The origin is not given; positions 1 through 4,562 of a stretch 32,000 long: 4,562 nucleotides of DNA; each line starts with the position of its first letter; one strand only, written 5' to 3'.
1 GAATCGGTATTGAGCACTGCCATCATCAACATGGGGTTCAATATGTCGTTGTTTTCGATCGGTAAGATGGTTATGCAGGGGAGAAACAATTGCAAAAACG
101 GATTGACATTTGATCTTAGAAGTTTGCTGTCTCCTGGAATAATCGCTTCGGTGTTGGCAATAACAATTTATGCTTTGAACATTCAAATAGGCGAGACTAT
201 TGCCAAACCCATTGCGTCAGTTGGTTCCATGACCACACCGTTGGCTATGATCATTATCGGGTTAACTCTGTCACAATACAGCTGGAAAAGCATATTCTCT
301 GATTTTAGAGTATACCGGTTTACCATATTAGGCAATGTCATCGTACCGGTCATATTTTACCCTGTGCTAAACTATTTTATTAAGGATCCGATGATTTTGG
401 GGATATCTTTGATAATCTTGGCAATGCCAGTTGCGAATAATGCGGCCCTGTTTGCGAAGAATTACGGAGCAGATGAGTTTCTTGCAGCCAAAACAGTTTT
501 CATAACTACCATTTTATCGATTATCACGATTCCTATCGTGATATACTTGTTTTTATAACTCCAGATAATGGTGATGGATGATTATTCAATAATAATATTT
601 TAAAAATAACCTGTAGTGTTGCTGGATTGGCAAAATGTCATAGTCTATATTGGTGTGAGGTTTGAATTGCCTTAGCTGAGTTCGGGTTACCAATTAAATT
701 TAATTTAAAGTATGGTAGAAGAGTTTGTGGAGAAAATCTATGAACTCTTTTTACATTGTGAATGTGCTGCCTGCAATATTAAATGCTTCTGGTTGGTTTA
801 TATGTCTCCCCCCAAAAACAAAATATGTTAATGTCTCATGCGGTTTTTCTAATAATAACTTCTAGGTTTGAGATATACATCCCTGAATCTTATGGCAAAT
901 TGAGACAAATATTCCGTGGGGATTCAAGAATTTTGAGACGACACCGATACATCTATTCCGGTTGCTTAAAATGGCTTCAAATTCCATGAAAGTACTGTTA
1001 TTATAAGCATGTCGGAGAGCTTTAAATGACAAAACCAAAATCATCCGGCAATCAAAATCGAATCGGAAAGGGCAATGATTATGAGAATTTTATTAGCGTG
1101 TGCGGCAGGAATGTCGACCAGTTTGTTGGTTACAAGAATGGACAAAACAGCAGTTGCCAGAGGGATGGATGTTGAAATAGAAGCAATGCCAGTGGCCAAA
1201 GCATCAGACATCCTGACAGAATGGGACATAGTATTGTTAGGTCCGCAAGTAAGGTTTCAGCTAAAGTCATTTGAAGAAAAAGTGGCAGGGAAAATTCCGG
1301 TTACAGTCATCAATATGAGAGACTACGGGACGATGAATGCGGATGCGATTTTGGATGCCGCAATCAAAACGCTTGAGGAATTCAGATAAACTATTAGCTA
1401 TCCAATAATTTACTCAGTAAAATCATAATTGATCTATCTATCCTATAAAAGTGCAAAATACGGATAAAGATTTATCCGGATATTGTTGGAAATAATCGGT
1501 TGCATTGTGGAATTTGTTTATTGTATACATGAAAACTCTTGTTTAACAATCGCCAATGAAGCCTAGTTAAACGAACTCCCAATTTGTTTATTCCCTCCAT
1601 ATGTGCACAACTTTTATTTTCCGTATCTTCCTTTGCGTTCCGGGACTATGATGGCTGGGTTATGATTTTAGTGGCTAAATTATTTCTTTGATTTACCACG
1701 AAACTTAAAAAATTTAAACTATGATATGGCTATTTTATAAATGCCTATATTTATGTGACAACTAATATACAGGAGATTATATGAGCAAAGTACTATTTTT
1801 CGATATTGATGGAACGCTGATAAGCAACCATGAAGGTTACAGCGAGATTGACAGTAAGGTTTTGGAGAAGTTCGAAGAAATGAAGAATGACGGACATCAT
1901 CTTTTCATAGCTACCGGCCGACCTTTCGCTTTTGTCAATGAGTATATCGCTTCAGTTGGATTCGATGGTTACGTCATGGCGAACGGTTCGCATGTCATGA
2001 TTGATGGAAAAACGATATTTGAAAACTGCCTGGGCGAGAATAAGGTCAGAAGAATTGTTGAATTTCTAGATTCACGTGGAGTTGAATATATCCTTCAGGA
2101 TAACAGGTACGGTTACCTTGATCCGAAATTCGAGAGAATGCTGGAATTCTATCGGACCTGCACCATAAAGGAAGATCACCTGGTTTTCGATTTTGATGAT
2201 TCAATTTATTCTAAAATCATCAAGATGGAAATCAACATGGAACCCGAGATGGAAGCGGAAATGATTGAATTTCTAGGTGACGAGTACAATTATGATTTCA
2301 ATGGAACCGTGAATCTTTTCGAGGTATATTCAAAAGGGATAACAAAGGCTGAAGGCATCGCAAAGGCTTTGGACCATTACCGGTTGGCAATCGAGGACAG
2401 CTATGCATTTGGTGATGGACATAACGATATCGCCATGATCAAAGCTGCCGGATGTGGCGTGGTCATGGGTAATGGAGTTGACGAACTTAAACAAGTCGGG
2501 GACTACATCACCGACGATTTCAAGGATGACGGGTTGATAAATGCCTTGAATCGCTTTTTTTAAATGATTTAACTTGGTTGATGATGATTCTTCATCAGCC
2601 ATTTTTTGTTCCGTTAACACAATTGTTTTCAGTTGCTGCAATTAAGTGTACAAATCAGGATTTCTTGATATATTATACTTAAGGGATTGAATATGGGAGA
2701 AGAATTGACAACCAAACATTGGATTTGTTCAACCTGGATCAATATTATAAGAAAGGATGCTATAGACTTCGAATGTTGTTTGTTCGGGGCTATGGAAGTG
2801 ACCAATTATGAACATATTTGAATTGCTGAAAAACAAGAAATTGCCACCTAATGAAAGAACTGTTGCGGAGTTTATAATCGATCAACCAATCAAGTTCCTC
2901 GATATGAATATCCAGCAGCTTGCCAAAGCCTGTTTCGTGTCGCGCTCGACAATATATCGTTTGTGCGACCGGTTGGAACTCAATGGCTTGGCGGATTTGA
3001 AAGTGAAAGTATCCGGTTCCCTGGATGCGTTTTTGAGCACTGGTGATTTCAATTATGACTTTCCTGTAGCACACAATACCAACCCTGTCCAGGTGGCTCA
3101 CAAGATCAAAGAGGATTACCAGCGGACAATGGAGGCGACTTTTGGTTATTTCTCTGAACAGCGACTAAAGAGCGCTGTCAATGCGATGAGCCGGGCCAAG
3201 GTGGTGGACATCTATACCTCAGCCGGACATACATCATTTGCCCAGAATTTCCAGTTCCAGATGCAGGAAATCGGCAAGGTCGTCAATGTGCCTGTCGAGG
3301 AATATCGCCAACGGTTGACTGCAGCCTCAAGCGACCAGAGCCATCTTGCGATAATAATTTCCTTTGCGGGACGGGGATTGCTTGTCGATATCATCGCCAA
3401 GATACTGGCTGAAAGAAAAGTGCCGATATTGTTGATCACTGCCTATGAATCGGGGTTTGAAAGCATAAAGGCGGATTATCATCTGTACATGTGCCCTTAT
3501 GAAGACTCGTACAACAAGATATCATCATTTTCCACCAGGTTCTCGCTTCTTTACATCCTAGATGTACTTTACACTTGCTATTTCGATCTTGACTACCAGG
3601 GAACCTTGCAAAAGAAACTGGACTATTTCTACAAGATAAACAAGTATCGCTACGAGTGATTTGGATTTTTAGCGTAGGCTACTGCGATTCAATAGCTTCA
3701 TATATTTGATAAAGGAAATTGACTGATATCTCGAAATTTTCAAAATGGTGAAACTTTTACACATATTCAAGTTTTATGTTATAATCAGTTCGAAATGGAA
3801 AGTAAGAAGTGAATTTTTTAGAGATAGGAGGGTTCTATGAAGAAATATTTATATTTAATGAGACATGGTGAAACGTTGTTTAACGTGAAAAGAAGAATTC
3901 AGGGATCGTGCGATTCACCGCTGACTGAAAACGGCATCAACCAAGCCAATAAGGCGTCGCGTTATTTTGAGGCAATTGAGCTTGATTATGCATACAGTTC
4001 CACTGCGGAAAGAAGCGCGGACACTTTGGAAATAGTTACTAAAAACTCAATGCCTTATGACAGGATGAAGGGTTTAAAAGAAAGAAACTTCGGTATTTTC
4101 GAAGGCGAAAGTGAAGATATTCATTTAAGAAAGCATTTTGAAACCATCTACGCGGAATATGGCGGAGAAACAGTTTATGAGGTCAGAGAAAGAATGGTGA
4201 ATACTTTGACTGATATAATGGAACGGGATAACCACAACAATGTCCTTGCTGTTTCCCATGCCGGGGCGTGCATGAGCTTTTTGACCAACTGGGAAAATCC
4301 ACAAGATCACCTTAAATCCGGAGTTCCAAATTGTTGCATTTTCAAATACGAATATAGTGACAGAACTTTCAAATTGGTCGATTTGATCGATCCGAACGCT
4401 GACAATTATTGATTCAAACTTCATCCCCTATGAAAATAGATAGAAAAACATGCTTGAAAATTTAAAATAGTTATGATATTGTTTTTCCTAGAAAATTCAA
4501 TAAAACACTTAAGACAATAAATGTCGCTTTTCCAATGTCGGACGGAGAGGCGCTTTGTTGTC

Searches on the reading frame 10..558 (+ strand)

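Call 42: search_protein_families(library=ncbifam, proteins=[window:10-558:+], max_evalue=0.00001)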
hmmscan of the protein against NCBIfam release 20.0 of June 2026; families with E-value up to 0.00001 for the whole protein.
window:10-558:+ (182 aa): 1 family
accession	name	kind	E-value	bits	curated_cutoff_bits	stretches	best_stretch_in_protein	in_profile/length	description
TIGR00946.1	2a69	subfamily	2.4e-09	36.8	246.05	1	40-180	189-333/336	auxin efflux carrier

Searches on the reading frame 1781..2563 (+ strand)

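Call 42: search_protein_families(library=ncbifam, proteins=[window:1781-2563:+], max_evalue=0.00001)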
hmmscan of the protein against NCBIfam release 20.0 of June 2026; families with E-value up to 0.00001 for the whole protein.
window:1781-2563:+ (260 aa): 18 families
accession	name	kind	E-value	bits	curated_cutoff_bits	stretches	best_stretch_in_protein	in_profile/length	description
TIGR00099.1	Cof-subfamily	subfamily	1.1e-46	159.5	137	1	4-256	1-256/256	Cof-type HAD-IIB family hydrolase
NF045966.1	YcsE_rel_Pase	equivalog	9.4e-34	117.1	220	1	3-256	3-259/265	YcsE-related riboflavin metabolism phosphatase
TIGR01484.1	HAD-SF-IIB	subfamily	3.4e-23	82.9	41.8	1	5-229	2-221/221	HAD-IIB family hydrolase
NF007806.0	PRK10513.1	equivalog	3.7e-23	82.3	273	1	3-259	4-267/270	sugar-phosphatase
NF002245.0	PRK01158.1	equivalog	1.7e-22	79.9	198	1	2-259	3-228/233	phosphoglycolate phosphatase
TIGR01487.1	Pglycolate_arch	equivalog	2.7e-19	69.9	122.75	2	149-253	108-212/215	phosphoglycolate phosphatase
NF007821.0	PRK10530.1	equivalog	1.4e-17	63.9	274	1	3-256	4-267/272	pyridoxal phosphatase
NF011705.0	PRK15126.1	equivalog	3.4e-17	62.6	336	1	1-238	1-238/272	HMP-PP phosphatase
TIGR01482.1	SPP-subfamily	subfamily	1.8e-16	60.4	107.15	1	153-246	116-207/225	sucrose-phosphate phosphatase subfamily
NF008213.0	PRK10976.1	equivalog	2.9e-14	53.3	386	1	1-239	1-241/266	sugar/pyridoxal phosphate phosphatase YigL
TIGR01490.1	HAD-SF-IB-hyp1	subfamily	5.2e-14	53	98.3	0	179-229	146-196/202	HAD-IB family hydrolase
TIGR01662.1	HAD-SF-IIIA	subfamily_domain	5.5e-08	33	44.6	0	3-47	1-50/141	HAD-IIIA family hydrolase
TIGR02461.1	osmo_MPG_phos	equivalog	4.3e-07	30.2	244.35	0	4-74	1-68/227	mannosyl-3-phosphoglycerate phosphatase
NF001218.0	PRK00192.1-5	equivalog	6.9e-07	29.2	362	0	207-235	212-240/275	mannosyl-3-phosphoglycerate phosphatase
NF001216.0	PRK00192.1-2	equivalog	7.4e-07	28.8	353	0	183-231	175-225/275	mannosyl-3-phosphoglycerate phosphatase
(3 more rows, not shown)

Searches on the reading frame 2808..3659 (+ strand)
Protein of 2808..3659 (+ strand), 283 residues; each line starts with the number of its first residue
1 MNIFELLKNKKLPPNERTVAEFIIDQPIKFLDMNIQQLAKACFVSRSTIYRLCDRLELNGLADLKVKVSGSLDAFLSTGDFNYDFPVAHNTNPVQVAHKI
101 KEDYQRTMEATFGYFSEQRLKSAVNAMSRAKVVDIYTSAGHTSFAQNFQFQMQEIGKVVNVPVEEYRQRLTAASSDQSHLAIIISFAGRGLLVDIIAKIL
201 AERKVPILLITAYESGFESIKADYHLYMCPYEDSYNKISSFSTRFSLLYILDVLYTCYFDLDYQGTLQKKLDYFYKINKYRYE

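Call 42: search_protein_families(library=ncbifam, proteins=[window:2808-3659:+], max_evalue=0.00001)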
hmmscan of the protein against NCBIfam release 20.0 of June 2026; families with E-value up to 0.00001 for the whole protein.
window:2808-3659:+ (283 aa): 6 families
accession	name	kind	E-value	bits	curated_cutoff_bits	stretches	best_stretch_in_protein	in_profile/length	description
NF008451.0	PRK11302.1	subfamily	3.2e-21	76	296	1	10-257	12-253/286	transcriptional regulator HexR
NF008590.0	PRK11557.1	equivalog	1.4e-17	64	355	1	11-259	13-260/282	MurR/RpiR family transcriptional regulator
NF008458.0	PRK11337.1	equivalog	1.7e-13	50.2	378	1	7-264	22-274/293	MurR/RpiR family transcriptional regulator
NF040776.2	AlsR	equivalog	2.1e-12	46.6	400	1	8-265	11-263/279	transcriptional repressor AlsR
NF010701.0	PRK14101.1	equivalog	4.1e-12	45.1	920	1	10-215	352-553/638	bifunctional transcriptional regulator/glucokinase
NF012026.0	PRK15482.1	equivalog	1.8e-11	44.1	408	1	13-261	15-265/285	HTH-type transcriptional regulator MurR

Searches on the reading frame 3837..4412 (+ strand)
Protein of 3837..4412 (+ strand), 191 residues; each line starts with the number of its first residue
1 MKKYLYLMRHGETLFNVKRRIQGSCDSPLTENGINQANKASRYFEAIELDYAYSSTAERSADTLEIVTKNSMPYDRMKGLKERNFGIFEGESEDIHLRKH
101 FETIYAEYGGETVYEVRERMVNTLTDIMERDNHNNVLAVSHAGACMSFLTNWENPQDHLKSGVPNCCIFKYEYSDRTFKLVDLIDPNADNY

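Call 42: search_protein_families(library=ncbifam, proteins=[window:3837-4412:+], max_evalue=0.00001)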
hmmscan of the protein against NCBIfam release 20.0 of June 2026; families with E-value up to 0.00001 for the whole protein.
window:3837-4412:+ (191 aa): 19 families
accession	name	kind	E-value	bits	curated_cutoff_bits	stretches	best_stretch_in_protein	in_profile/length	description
TIGR03162.1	ribazole_cobC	equivalog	8.4e-24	84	162.9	1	5-154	1-157/176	alpha-ribazole phosphatase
NF009994.0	PRK13463.1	equivalog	5.3e-19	68.8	277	1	1-145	1-155/203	phosphoserine phosphatase 1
NF005567.0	PRK07238.1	equivalog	6.3e-18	65.2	326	1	5-142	180-327/378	bifunctional RNase H/acid phosphatase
NF011580.0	PRK15004.1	equivalog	1.7e-17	64.1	250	1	5-144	3-152/203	adenosylcobalamin/alpha-ribazole phosphatase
NF002901.0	PRK03482.1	equivalog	5.1e-17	62.2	261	1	5-149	4-158/215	2,3-diphosphoglycerate-dependent phosphoglycerate mutase GpmB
NF038349.1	dPGM_arch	equivalog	3.8e-13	49.7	225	1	7-150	3-146/194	2,3-diphosphoglycerate-dependent phosphoglycerate mutase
NF045917.1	PhserinePhPspA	equivalog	6.1e-13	48.9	350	1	5-143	4-152/211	phosphoserine phosphatase PspA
NF009993.0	PRK13462.1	equivalog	6.6e-13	48.8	226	1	3-153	6-159/203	acid phosphatase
NF010713.0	PRK14115.1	equivalog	8.1e-12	44.9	305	1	5-127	4-124/248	2,3-diphosphoglycerate-dependent phosphoglycerate mutase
TIGR01258.1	pgm_1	subfamily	4.3e-10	39.4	81.7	1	5-102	3-106/245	2,3-bisphosphoglycerate-dependent phosphoglycerate mutase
NF002339.0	PRK01295.1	equivalog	4.5e-10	39.3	316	1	1-95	1-101/206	2,3-bisphosphoglycerate-dependent phosphoglycerate mutase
NF010714.0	PRK14116.1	equivalog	8.3e-10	38.5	401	1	5-132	4-128/229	2,3-diphosphoglycerate-dependent phosphoglycerate mutase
NF002217.0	PRK01112.1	equivalog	8.7e-09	35.1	320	1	4-65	3-64/228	2,3-bisphosphoglycerate-dependent phosphoglycerate mutase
TIGR03848.1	MSMEG_4193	subfamily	2.4e-08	33.6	203.85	1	6-145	3-156/204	MSMEG_4193 family putative phosphomutase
NF010717.0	PRK14119.1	equivalog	6.4e-08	32.4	378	1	5-101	4-105/228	2,3-diphosphoglycerate-dependent phosphoglycerate mutase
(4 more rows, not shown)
